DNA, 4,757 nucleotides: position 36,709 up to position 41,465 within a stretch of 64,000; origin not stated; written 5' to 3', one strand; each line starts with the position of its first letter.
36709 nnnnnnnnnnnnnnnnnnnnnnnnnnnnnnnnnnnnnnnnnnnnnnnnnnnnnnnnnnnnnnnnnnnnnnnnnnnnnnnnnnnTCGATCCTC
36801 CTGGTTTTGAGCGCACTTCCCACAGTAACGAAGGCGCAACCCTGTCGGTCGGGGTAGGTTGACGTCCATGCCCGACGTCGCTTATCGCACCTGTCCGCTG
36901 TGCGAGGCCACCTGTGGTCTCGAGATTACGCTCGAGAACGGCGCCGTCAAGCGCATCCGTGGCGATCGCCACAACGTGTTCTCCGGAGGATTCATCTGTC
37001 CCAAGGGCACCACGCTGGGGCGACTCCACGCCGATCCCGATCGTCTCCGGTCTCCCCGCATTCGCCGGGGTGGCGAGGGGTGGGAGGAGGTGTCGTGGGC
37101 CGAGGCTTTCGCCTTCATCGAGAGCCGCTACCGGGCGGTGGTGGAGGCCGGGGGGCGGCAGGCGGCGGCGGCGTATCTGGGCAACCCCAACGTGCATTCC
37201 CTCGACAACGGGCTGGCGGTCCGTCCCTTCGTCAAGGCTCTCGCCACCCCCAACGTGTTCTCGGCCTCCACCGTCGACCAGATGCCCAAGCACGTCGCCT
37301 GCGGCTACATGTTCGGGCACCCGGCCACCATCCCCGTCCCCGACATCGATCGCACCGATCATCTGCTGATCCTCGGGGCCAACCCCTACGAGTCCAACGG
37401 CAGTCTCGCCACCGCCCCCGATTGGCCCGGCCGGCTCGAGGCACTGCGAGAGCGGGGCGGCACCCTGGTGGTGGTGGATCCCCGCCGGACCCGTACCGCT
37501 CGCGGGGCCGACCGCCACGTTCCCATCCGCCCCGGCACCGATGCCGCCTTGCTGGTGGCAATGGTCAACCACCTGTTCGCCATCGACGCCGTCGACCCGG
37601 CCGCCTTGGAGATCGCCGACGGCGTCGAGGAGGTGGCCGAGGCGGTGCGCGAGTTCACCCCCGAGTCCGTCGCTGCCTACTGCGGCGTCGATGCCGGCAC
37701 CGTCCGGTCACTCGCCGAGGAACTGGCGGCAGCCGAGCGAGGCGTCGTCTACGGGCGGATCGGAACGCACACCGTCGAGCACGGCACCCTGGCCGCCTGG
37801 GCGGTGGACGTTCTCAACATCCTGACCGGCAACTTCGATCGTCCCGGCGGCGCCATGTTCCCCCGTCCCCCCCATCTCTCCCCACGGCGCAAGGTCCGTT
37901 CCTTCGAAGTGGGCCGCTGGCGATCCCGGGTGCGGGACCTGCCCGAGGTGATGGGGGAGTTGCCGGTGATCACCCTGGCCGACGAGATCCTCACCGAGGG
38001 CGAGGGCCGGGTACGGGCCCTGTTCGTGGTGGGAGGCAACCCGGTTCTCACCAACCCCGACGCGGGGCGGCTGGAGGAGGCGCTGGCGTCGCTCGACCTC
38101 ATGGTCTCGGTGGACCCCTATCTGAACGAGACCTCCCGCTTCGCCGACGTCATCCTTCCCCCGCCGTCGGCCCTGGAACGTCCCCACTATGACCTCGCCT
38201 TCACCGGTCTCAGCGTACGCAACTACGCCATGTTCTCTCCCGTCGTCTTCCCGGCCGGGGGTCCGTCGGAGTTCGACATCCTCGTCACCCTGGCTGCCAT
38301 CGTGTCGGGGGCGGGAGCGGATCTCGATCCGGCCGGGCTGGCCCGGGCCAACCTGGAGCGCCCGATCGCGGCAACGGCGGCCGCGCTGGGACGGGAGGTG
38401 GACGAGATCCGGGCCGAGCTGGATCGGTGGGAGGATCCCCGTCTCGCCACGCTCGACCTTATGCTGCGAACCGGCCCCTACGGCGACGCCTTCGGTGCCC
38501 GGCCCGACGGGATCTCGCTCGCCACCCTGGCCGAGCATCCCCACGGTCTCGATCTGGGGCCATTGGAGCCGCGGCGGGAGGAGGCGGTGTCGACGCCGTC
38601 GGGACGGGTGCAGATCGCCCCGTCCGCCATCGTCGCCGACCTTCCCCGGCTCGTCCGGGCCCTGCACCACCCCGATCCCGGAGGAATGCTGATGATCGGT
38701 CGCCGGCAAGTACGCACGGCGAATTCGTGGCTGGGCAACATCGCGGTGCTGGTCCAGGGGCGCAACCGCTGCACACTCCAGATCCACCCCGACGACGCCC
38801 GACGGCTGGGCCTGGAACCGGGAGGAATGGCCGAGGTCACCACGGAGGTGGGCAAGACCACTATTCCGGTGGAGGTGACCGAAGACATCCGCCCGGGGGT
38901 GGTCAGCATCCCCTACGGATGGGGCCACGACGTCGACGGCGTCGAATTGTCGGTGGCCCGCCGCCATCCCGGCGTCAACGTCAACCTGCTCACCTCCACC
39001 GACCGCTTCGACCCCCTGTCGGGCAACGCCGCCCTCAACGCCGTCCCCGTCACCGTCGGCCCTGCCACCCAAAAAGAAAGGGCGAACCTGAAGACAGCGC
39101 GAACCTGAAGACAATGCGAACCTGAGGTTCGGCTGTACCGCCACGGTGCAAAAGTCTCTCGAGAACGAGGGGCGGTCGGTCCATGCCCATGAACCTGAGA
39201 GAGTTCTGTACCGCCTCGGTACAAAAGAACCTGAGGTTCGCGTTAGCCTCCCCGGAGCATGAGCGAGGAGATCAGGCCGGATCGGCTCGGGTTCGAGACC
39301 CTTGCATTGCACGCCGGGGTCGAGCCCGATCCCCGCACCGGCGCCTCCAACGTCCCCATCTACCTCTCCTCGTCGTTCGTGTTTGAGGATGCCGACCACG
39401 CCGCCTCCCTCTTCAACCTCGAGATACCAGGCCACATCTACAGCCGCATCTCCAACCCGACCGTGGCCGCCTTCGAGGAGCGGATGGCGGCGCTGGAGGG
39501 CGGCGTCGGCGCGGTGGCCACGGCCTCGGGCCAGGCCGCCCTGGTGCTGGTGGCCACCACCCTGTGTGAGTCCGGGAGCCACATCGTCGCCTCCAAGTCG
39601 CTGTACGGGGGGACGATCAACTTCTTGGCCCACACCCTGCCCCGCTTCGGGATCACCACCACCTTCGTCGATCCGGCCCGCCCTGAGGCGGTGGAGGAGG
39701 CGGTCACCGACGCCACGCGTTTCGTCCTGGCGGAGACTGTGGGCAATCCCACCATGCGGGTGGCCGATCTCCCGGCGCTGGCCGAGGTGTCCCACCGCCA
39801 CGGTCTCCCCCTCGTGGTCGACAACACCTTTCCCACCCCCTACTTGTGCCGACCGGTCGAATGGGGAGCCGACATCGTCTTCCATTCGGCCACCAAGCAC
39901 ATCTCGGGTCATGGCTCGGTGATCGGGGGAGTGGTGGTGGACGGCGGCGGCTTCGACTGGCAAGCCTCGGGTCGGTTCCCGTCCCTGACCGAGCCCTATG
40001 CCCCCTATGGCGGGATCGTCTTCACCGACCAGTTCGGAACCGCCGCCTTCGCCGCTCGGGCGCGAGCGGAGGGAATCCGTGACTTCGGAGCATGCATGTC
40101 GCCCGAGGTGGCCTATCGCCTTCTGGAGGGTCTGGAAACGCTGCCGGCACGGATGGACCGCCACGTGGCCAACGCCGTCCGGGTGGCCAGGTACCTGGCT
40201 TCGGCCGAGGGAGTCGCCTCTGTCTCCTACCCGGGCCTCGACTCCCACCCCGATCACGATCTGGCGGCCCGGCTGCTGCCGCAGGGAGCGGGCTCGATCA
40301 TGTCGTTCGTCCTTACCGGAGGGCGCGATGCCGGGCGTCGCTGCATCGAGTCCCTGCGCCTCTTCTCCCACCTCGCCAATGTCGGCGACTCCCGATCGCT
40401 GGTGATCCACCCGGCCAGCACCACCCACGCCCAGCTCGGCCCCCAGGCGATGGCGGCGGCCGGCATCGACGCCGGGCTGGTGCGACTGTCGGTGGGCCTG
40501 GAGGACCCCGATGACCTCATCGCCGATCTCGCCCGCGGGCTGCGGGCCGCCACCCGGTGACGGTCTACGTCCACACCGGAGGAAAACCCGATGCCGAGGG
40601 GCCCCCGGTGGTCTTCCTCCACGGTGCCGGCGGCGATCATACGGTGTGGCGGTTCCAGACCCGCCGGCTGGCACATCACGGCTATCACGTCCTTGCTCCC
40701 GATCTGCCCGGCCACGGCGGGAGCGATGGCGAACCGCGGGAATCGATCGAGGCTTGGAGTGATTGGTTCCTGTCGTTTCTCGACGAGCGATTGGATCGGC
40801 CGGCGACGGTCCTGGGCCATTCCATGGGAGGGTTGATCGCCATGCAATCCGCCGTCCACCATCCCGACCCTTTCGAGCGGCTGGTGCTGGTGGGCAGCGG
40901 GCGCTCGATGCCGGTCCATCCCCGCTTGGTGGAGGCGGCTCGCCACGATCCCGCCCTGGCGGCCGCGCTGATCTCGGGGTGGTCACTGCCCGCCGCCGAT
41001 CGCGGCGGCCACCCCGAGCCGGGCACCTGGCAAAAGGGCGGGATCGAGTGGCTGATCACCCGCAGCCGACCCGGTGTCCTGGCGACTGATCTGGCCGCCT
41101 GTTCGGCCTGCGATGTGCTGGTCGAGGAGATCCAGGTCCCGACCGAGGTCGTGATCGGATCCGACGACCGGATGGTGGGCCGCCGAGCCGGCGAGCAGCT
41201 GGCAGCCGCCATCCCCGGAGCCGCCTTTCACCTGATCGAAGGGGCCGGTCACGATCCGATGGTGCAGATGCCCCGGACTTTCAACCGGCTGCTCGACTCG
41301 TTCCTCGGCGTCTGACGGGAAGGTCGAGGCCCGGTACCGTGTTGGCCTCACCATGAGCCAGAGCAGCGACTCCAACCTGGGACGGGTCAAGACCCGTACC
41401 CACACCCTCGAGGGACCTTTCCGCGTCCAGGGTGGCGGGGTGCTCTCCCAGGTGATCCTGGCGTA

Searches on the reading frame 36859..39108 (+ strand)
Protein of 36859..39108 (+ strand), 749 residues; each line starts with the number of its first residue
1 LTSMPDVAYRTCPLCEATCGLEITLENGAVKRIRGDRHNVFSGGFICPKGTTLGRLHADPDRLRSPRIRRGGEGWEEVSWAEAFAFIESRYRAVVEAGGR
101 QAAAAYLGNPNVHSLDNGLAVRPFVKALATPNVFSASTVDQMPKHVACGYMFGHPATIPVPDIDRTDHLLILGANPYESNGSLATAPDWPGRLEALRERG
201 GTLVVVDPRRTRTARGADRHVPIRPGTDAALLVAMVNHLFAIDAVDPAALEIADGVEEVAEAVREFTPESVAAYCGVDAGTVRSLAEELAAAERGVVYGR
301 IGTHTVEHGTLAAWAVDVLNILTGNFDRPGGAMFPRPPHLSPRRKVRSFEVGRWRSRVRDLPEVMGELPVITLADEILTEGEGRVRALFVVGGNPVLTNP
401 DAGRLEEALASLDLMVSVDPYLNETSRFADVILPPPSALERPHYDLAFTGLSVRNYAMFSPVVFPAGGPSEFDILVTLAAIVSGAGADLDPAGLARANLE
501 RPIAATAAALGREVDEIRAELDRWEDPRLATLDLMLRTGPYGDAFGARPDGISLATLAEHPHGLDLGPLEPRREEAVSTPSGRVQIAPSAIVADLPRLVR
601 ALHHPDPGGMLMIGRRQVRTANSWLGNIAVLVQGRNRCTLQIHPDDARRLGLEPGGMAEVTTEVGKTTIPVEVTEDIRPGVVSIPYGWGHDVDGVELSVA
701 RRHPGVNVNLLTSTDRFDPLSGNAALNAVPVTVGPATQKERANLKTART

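Call 64: search_protein_families(library=pfam, proteins=[window:36859-39108:+], max_evalue=0.001)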
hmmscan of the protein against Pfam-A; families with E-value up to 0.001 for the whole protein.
window:36859-39108:+ (749 aa): 3 families
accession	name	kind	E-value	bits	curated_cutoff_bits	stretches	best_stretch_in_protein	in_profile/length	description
PF00384.28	Molybdopterin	-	9.9e-33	114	24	1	62-468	1-339/353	Molybdopterin oxidoreductase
PF01568.27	Molydop_binding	-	5e-24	84.9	26.8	1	611-729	2-109/110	Molydopterin dinucleotide binding domain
PF04879.21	Molybdop_Fe4S4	-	2.9e-09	37.2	22.7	1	11-54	7-50/55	Molybdopterin oxidoreductase Fe4S4 domain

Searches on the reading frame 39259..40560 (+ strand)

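Call 64: search_protein_families(library=pfam, proteins=[window:39259-40560:+], max_evalue=0.001)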
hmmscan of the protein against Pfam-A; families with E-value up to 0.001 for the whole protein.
window:39259-40560:+ (433 aa): 4 families
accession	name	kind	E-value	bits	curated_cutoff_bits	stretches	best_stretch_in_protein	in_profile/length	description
PF01053.26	Cys_Met_Meta_PP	-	2.7e-129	431.5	27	1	13-428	1-380/381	Cys/Met metabolism PLP-dependent enzyme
PF01041.23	DegT_DnrJ_EryC1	-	2e-09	37.6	19.8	1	66-188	23-145/360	DegT/DnrJ/EryC1/StrS aminotransferase family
PF00155.27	Aminotran_1_2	-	5.9e-06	26.2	19.7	1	63-190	37-187/361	Aminotransferase class I and II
PF01212.27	Beta_elim_lyase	-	0.00056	19.8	27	0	66-189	31-169/288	Beta-eliminating lyase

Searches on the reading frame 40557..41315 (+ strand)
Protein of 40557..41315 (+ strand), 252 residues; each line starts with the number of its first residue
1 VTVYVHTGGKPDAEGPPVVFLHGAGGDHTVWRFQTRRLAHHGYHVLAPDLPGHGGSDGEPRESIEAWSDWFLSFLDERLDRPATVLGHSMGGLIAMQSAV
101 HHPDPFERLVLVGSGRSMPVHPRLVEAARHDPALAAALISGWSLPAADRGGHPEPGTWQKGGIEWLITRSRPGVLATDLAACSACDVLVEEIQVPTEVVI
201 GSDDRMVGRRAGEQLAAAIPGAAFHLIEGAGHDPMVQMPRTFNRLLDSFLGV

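Call 64: search_protein_families(library=pfam, proteins=[window:40557-41315:+], max_evalue=0.001)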
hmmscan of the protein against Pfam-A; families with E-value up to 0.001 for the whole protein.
window:40557-41315:+ (252 aa): 8 families
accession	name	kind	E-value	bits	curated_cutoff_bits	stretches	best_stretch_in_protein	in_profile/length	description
PF00561.26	Abhydrolase_1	-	8.3e-30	104.7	25.8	2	16-121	1-106/245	alpha/beta hydrolase fold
PF12697.13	Abhydrolase_6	-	5.3e-29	102.9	26.3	1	18-243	1-215/217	Alpha/beta hydrolase family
PF12146.15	Hydrolase_4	-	1.9e-23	83.5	27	1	18-235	7-235/239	Serine aminopeptidase, S33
PF00975.26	Thioesterase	-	1.1e-07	32.8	26.4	1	17-99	2-84/226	Thioesterase domain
PF01738.24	DLH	-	3.1e-06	27.4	21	1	10-77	8-75/217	Dienelactone hydrolase family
PF00756.26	Esterase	-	9.7e-06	26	22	1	82-110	113-144/251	Putative esterase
PF07819.20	PGAP1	-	0.0001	22.6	24.3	0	84-110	94-123/233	PGAP1-like alpha/beta domain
PF20408.4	Abhydrolase_11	-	0.00062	20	27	0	18-101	5-96/193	Alpha/beta hydrolase domain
